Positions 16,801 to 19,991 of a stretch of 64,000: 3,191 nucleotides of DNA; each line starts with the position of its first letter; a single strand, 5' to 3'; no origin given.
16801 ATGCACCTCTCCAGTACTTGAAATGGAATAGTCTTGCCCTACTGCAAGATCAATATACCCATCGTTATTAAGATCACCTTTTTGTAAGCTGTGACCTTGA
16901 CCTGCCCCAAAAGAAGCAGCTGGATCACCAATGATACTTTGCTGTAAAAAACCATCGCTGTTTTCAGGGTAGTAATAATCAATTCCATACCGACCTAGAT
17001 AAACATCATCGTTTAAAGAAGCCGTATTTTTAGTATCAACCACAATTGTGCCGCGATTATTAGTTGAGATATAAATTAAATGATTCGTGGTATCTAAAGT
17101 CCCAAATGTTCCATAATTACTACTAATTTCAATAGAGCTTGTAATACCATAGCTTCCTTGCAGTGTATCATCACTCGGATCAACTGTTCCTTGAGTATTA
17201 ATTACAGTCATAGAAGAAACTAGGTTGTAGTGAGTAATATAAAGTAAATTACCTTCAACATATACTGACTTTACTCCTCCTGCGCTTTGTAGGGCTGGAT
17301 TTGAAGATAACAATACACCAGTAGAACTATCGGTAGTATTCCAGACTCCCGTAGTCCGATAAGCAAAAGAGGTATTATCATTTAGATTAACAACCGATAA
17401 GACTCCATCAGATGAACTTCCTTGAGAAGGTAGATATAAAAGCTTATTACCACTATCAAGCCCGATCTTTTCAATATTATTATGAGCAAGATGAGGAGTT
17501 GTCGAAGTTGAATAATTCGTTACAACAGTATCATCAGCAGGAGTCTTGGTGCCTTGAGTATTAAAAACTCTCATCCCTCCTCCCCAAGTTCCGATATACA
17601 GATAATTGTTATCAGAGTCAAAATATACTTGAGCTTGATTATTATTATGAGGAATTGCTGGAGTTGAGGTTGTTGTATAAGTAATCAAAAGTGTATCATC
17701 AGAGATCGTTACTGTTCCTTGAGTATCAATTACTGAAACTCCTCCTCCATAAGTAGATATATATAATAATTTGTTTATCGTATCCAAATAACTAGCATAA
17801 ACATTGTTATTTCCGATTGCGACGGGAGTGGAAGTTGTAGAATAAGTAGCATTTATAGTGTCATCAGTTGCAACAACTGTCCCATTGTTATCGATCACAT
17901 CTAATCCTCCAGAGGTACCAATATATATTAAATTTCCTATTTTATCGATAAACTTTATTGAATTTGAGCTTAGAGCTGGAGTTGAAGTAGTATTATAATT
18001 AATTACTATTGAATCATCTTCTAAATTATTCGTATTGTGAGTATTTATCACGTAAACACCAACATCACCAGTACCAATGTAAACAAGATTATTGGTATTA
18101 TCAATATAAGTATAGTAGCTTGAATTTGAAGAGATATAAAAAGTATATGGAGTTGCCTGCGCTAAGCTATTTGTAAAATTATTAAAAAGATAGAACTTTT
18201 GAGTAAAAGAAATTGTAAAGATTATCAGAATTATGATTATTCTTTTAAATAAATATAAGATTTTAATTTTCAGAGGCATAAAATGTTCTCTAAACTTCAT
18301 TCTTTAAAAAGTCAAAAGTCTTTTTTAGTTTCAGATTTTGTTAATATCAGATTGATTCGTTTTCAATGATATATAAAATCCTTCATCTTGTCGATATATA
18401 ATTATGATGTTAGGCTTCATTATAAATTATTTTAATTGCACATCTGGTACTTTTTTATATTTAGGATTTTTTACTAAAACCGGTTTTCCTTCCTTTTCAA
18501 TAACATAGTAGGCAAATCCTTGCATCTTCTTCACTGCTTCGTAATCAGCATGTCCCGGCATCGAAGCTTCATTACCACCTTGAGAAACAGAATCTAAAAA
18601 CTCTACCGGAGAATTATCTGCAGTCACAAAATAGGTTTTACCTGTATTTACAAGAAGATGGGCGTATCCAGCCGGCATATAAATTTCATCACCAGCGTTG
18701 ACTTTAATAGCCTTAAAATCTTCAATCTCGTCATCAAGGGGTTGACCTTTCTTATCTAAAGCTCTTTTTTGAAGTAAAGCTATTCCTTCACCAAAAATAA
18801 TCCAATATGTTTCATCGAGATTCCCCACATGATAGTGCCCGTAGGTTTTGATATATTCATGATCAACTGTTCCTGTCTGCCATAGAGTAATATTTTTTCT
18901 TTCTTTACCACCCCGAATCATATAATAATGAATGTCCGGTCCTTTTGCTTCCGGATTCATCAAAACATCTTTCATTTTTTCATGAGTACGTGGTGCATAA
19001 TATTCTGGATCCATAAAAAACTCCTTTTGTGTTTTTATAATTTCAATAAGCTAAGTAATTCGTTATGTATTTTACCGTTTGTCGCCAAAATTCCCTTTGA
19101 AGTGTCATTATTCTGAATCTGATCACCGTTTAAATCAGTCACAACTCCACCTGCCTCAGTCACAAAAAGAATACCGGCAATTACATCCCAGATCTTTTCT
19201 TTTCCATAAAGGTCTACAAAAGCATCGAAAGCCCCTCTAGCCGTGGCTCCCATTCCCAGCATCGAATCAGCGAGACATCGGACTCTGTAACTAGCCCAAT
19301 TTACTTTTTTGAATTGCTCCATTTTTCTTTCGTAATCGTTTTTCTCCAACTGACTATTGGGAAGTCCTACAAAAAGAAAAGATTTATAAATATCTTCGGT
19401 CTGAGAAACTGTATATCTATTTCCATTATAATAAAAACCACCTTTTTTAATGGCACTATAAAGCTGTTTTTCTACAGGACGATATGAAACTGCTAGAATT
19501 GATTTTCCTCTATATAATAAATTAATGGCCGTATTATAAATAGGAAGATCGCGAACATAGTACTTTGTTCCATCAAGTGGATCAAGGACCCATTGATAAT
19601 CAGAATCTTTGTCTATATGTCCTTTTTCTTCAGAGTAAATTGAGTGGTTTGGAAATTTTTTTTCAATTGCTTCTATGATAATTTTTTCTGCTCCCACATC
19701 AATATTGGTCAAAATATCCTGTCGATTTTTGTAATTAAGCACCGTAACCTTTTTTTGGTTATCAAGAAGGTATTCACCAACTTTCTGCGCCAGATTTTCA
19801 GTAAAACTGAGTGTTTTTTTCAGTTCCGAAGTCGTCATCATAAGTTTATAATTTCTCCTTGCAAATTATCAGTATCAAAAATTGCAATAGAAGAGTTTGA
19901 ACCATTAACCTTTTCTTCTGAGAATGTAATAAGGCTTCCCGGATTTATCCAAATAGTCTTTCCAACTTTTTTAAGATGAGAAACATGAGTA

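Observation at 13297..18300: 1667-aa sortase-anchored surface protein built from three different beta-propeller modules plus Ig/Big_5 domains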

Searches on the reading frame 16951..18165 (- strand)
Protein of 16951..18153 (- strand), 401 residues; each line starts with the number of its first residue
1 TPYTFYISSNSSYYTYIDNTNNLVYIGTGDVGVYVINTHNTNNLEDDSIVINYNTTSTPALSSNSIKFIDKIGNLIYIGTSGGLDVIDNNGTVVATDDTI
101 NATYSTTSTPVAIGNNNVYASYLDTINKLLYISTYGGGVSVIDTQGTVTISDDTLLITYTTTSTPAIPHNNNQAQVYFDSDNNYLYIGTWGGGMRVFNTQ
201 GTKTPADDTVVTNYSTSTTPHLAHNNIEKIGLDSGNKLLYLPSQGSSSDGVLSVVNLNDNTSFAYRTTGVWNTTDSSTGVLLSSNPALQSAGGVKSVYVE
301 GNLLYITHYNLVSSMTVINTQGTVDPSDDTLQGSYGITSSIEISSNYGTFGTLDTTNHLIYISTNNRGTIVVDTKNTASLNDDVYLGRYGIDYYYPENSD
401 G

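Call 12: search_protein_families(library=pfam, proteins=[window:16951-18153:-], max_evalue=10)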
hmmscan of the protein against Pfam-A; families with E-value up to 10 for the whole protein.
seq(401 aa): 3 families
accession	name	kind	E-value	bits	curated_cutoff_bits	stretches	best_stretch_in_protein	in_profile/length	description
PF07494.17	Reg_prop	-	0.094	13.4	20.4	1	168-191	3-24/24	Two component regulator propeller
PF10882.14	bPH_5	-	0.14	12.7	22.5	1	5-46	54-94/100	Bacterial PH domain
PF01048.26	PNP_UDP_1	-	0.17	11.7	25.1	1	58-111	53-109/233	Phosphorylase superfamily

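Call 19: search_protein_families(library=pfam, alignment_id=A1, max_evalue=1)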
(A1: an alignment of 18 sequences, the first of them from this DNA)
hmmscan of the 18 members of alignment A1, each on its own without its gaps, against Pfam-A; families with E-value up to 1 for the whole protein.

A. member 1, seq(400 aa): 3 families
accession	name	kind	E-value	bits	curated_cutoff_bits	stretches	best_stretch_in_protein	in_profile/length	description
PF07494.17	Reg_prop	-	0.093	13.4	20.4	0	172-195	3-24/24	Two component regulator propeller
PF10882.14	bPH_5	-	0.14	12.7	22.5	0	9-50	54-94/100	Bacterial PH domain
PF01048.26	PNP_UDP_1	-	0.17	11.7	25.1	1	62-115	53-109/233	Phosphorylase superfamily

B. families by the number of members that match (of 18 scanned): 47 families (the first 25 are shown)
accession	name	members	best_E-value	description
PF07494.17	Reg_prop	8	7.1e-06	Two component regulator propeller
PF08309.17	LVIVD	6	9.6e-05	LVIVD repeat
PF16288.11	DUF4934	4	0.00036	Domain of unknown function (DUF4934)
PF23775.1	Beta-prop_RIG_2nd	3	0.0034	RIG second beta-propeller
PF20037.4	DUF6440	2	0.00011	Family of unknown function (DUF6440)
PF08541.16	ACP_syn_III_C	2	0.012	3-Oxoacyl-[acyl-carrier-protein (ACP)] synthase III C terminal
PF12859.13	ANAPC1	2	0.028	Anaphase-promoting complex subunit 1 WD40 beta-propeller domain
PF09696.15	Ctf8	2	0.047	Ctf8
PF01888.22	CbiD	2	0.18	CbiD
PF01344.31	Kelch_1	1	1.3e-14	Kelch motif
PF25210.1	Kelch_FKB95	1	3.3e-10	FKB95, Kelch-repeats domain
PF13964.12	Kelch_6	1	6.6e-10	Kelch motif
PF18683.7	ChiW_Ig_like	1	1.4e-08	Chitinase W immunoglobulin-like domain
PF13418.12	Kelch_4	1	2.4e-08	Galactose oxidase, central domain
PF21544.3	PorZ_N_b_propeller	1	2.4e-08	TSS9, PorZ, N-terminal beta-propeller domain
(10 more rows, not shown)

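Call 25: predict_structure(alignment_id=A1)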
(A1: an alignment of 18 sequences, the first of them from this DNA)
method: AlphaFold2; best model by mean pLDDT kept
length: 400 residues; sequences in the alignment: 18
mean_pLDDT: 89.9   pTM: 0.89
mean pLDDT of the five models: 89.9, 89.9, 89.8, 87.9, 87.8
residues with pLDDT >= 90: 284; 70-90: 101; 50-70: 8; < 50: 7
segments of 3 or more residues with pLDDT < 50: 1-4, 398-400
pLDDT, mean of each block of 10 residues (from residue 1): 58 90 94 96 91 96 96 92 97 91 95 94 93 94 94 92 94 85 94 94 91 95 94 92 89 84 95 94 93 86 91 85 93 91 73 89 91 91 87 68
secondary structure, 60 per line:
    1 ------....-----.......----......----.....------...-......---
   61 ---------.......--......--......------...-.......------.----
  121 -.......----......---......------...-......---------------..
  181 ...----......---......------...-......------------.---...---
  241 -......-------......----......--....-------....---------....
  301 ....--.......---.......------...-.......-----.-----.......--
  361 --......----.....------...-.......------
elements in order: E7-10 E16-22 E27-32 E37-41 E52-57 E70-76 E79-84 E87-92 E103-109 E122-128 E133-138 E142-147 E158-163 E179-183 E188-193 E197-202 E213-218 E235-237 E242-247 E255-260 E265-270 E273-276 E284-287 E297-304 E307-313 E317-323 E334-340 E352-358 E363-368 E373-377 E388-394

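Call 30: fold_search(model_id=the predicted structure, library=pdb)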
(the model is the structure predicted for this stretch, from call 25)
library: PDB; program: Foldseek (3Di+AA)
matches with E <= 10: 1181; with E <= 0.001: 713
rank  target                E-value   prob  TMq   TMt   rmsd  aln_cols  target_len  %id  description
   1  4a2m_B                2.0e-09  1.00  0.41  0.23  20.0       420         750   16  Structure of the periplasmic domain of the heparin and heparan sulphate sensing hybrid two component system BT4663 in  (released 2012-05-02)
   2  4a2l_C                3.4e-09  1.00  0.41  0.23  18.6       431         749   16  Structure of the periplasmic domain of the heparin and heparan sulphate sensing hybrid two component system BT4663 in  (released 2012-05-02)
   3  4a2l_F                3.6e-09  1.00  0.29  0.18  19.0       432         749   16  Structure of the periplasmic domain of the heparin and heparan sulphate sensing hybrid two component system BT4663 in  (released 2012-05-02)
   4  4a2m_C                7.7e-09  1.00  0.42  0.23  19.6       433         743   16  Structure of the periplasmic domain of the heparin and heparan sulphate sensing hybrid two component system BT4663 in  (released 2012-05-02)
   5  4a2m_D                1.5e-08  1.00  0.41  0.23  20.1       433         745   16  Structure of the periplasmic domain of the heparin and heparan sulphate sensing hybrid two component system BT4663 in  (released 2012-05-02)
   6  4a2l_A                1.6e-08  1.00  0.40  0.23  18.6       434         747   17  Structure of the periplasmic domain of the heparin and heparan sulphate sensing hybrid two component system BT4663 in  (released 2012-05-02)
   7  2ce8_A                3.6e-08  1.00  0.57  0.67   4.5       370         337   13  An EH1 peptide bound to the Groucho-TLE WD40 domain. (released 2006-06-14)
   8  4a2m_A                3.6e-08  1.00  0.33  0.20  17.6       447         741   16  Structure of the periplasmic domain of the heparin and heparan sulphate sensing hybrid two component system BT4663 in  (released 2012-05-02)
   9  3v9f_A                4.7e-08  1.00  0.60  0.34   4.1       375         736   15  Crystal Structure of the extracellular domain of the putative hybrid two component system BT3049 from B. thetaiotaomic (released 2012-03-14)
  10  6lqs_B1               5.4e-08  1.00  0.34  0.20  16.4       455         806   12  Cryo-EM structure of 90S small subunit preribosomes in transition states (State D) (released 2020-09-16)
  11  4a2l_B                5.7e-08  1.00  0.34  0.21  16.5       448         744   16  Structure of the periplasmic domain of the heparin and heparan sulphate sensing hybrid two component system BT4663 in  (released 2012-05-02)
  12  7d4i_B1               6.3e-08  1.00  0.35  0.20  16.3       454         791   13  Cryo-EM structure of 90S small ribosomal precursors complex with the DEAH-box RNA helicase Dhr1 (State F) (released 2021-10-06)
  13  7mqa_LW               8.5e-08  1.00  0.55  0.50   6.2       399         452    9  Cryo-EM structure of the human SSU processome, state post-A1 (released 2021-09-22)
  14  9n73_LN               8.5e-08  1.00  0.43  0.27  16.3       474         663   11  SSU processome maturation and disassembly, State G (released 2025-10-29)
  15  4a2l_D                8.5e-08  1.00  0.34  0.21  16.6       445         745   16  Structure of the periplasmic domain of the heparin and heparan sulphate sensing hybrid two component system BT4663 in  (released 2012-05-02)
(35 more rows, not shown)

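Call 58: search_protein_representatives(alignment_id=A1)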
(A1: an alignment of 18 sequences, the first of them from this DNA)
Query: 18 sequences, 386 profile positions. Proteins with E-value up to 0.001 (for the whole library): 3470; up to 1e-10: 579; up to 1e-30: 117. The best 150 are listed.
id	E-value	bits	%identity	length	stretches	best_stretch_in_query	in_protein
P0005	4.9e-246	832.1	-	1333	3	3-283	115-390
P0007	1.7e-204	695.3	-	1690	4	3-356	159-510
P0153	1.4e-191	652.8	-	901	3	4-281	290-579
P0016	2.7e-178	609.1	-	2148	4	2-384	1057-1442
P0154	1.2e-163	560.9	-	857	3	26-236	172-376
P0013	2.6e-155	533.4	-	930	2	1-256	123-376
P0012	4.5e-153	526.1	-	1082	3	17-239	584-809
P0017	1.5e-142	491.5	-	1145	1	1-383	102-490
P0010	1.7e-142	491.3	-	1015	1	1-385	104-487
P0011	1.0e-139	482.1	-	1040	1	1-376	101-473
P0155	2.1e-138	477.8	-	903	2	11-208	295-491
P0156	2.2e-138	477.7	-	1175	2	15-249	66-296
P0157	5.1e-138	476.5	-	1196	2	12-211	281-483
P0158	1.5e-136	471.7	-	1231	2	56-274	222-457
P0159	2.6e-134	464.3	-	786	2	53-267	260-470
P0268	3.1e-24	101.9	-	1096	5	8-259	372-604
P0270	1.4e-23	99.8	-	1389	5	63-258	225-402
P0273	3.0e-22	95.4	-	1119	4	57-359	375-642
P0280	4.2e-20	88.3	-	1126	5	120-273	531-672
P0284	9.2e-20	87.2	-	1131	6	118-259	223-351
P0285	1.1e-19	87.0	-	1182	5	62-259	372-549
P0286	1.8e-19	86.3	-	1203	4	9-260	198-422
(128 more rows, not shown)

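Call 59: search_protein_families(library=pfam, proteins=[P0268, P0270, P0273, P0280, P0284, P0285, P0286], max_evalue=0.0001)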
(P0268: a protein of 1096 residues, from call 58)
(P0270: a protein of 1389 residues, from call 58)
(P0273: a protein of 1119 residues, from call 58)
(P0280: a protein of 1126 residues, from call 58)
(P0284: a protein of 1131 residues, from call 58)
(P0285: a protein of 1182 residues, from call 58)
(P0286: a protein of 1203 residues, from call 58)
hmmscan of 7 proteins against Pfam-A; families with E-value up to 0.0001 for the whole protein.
P0268 (1096 aa): 7 families
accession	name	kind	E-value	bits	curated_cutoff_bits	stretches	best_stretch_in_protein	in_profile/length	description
PF07494.17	Reg_prop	-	1.6e-76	242.7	20.4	7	85-107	2-24/24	Two component regulator propeller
PF07568.18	HisKA_2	-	6.8e-31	106.6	22.3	1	895-970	1-76/76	Histidine kinase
PF23748.1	Beta-prop_LRRK2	-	5.5e-22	78.7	26.9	0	272-307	266-301/359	LRRK2 beta propeller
PF07495.19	Y_Y_Y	-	1.7e-15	57.1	26.6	1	750-810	2-64/65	Y_Y_Y domain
PF02518.31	HATPase_c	-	1.7e-11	45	26.4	1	993-1089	3-109/111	Histidine kinase-, DNA gyrase B-, and HSP90-like ATPase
PF08450.18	SGL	-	4.4e-10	40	26.3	1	41-172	84-221/246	SMP-30/Gluconolactonase/LRE-like region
PF07536.20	HWE_HK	-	9.1e-05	23.6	22.8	0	895-957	1-60/83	HWE histidine kinase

P0270 (1389 aa): 11 families
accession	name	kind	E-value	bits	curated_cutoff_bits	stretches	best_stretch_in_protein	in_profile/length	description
PF07494.17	Reg_prop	-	4.7e-79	250.5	20.4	5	322-344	1-23/24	Two component regulator propeller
PF00072.30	Response_reg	-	1e-29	103.3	30.2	1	1120-1233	1-110/111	Response regulator receiver domain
PF02518.31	HATPase_c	-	1.2e-28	100.2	26.4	1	980-1093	1-108/111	Histidine kinase-, DNA gyrase B-, and HSP90-like ATPase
PF23748.1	Beta-prop_LRRK2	-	4.2e-21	75.8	26.9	0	361-411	262-312/359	LRRK2 beta propeller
PF00512.31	HisKA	-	1.1e-20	73.9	26.9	1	869-933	2-66/66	His Kinase A (phospho-acceptor) domain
PF07495.19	Y_Y_Y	-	6.6e-19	68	26.6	1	742-804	2-64/65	Y_Y_Y domain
PF01627.28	Hpt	-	8.4e-08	32.8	24.6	1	1297-1358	1-60/84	Hpt domain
PF08450.18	SGL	-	2.6e-06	27.7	26.3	0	93-127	191-225/246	SMP-30/Gluconolactonase/LRE-like region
PF23743.1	Beta-prop_BBS7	-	1e-05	25.5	27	0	144-218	184-262/299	BBS7 beta-propeller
PF23775.1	Beta-prop_RIG_2nd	-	1.8e-05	24.8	80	0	311-372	104-165/278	RIG second beta-propeller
PF23198.2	PDE8A_N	-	9.7e-05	22.8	29.6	0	1139-1213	32-105/147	PDE8A-like, N-terminal domain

P0273 (1119 aa): 7 families
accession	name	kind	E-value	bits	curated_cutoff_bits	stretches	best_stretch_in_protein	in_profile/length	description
PF07494.17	Reg_prop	-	2.7e-81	257.3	20.4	7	383-406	1-24/24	Two component regulator propeller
PF02518.31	HATPase_c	-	9.8e-25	87.6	26.4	1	1005-1113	2-108/111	Histidine kinase-, DNA gyrase B-, and HSP90-like ATPase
PF23748.1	Beta-prop_LRRK2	-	3e-22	79.5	26.9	0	375-418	262-305/359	LRRK2 beta propeller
PF07495.19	Y_Y_Y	-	1.3e-20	73.5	26.6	1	756-818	2-64/65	Y_Y_Y domain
PF00512.31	HisKA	-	2.8e-14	53.4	26.9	1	897-962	2-64/66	His Kinase A (phospho-acceptor) domain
PF23775.1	Beta-prop_RIG_2nd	-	9.4e-09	35.5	80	0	151-202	121-171/278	RIG second beta-propeller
PF08450.18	SGL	-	1.5e-08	35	26.3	0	375-453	27-104/246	SMP-30/Gluconolactonase/LRE-like region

P0280 (1126 aa): 7 families
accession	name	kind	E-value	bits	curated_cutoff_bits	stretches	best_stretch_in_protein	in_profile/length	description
PF07494.17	Reg_prop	-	7.9e-75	237.5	20.4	6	576-599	1-24/24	Two component regulator propeller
PF00990.26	GGDEF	-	1.1e-32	113.5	23.8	1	901-1079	2-160/161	Diguanylate cyclase, GGDEF domain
PF23748.1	Beta-prop_LRRK2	-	1.2e-17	64.4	26.9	0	242-270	268-296/359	LRRK2 beta propeller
PF07495.19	Y_Y_Y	-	1e-12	48.2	26.6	1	778-832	2-55/65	Y_Y_Y domain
PF08450.18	SGL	-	3e-09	37.3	26.3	0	118-224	15-110/246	SMP-30/Gluconolactonase/LRE-like region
PF01023.25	S_100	-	5e-08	32.8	22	0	608-636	9-37/45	S-100/ICaBP type calcium binding domain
PF16819.11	DUF5074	-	2.5e-06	27.2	27.2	0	548-667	113-226/353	Domain of unknown function (DUF5074)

P0284 (1131 aa): 5 families
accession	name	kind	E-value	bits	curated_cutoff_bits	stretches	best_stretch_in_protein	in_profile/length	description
PF07494.17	Reg_prop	-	1.3e-58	187.8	20.4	1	128-150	2-24/24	Two component regulator propeller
PF07495.19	Y_Y_Y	-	4e-17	62.3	26.6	1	736-799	2-64/65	Y_Y_Y domain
PF07228.17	SpoIIE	-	9.2e-17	62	25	1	928-1129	3-189/192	Stage II sporulation protein E (SpoIIE)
PF08450.18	SGL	-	1.8e-11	44.5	26.3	0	48-152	3-107/246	SMP-30/Gluconolactonase/LRE-like region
PF23748.1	Beta-prop_LRRK2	-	6.7e-10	38.9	26.9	0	546-587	263-304/359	LRRK2 beta propeller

P0285 (1182 aa): 8 families
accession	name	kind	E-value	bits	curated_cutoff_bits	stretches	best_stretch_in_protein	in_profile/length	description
PF07494.17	Reg_prop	-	3.2e-88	278.6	20.4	7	422-445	1-24/24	Two component regulator propeller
PF23748.1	Beta-prop_LRRK2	-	5.7e-35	121.4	26.9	0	128-170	262-304/359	LRRK2 beta propeller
PF02518.31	HATPase_c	-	6.4e-20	72.1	26.4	1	1057-1177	1-109/111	Histidine kinase-, DNA gyrase B-, and HSP90-like ATPase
PF07495.19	Y_Y_Y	-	7e-19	67.9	26.6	1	756-819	2-64/65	Y_Y_Y domain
PF08450.18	SGL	-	2.6e-09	37.5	26.3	0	485-588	4-105/246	SMP-30/Gluconolactonase/LRE-like region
PF24807.1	WD40_CDC20-Fz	-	7.9e-09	35.7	200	0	109-222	26-127/292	CDC20/Fizzy WD40 domain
PF00512.31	HisKA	-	1.7e-08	34.9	26.9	1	922-1016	2-64/66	His Kinase A (phospho-acceptor) domain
PF23775.1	Beta-prop_RIG_2nd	-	1.2e-07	31.8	80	0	80-146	107-172/278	RIG second beta-propeller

P0286 (1203 aa): 5 families
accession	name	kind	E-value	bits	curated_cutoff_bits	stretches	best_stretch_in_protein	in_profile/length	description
PF07494.17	Reg_prop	-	1.5e-80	255.1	20.4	5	247-270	1-24/24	Two component regulator propeller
PF02518.31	HATPase_c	-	7.6e-23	81.5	26.4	1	1004-1114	2-110/111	Histidine kinase-, DNA gyrase B-, and HSP90-like ATPase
PF23748.1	Beta-prop_LRRK2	-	1.4e-22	80.6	26.9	0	432-471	266-305/359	LRRK2 beta propeller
PF07495.19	Y_Y_Y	-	7e-17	61.5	26.6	1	758-823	1-65/65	Y_Y_Y domain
PF08450.18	SGL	-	4.6e-10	39.9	26.3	0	358-482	15-127/246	SMP-30/Gluconolactonase/LRE-like region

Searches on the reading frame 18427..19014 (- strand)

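Call 14: search_protein_families(library=pfam, proteins=[window:18427-19014:-], max_evalue=0.001)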
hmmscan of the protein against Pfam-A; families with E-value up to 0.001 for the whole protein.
window:18427-19014:- (195 aa): 1 family
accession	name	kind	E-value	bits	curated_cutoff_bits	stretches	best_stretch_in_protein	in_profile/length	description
PF06560.17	GPI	-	8.3e-16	58.2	20.7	1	37-176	49-170/182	Glucose-6-phosphate isomerase (GPI)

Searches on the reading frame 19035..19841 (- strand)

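Call 14: search_protein_families(library=pfam, proteins=[window:19035-19841:-], max_evalue=0.001)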
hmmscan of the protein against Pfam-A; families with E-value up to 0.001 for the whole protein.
window:19035-19841:- (268 aa): 1 family
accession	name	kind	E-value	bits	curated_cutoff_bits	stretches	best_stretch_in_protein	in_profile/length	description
PF00459.30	Inositol_P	-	1.2e-54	186.1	27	1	8-263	3-263/271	Inositol monophosphatase family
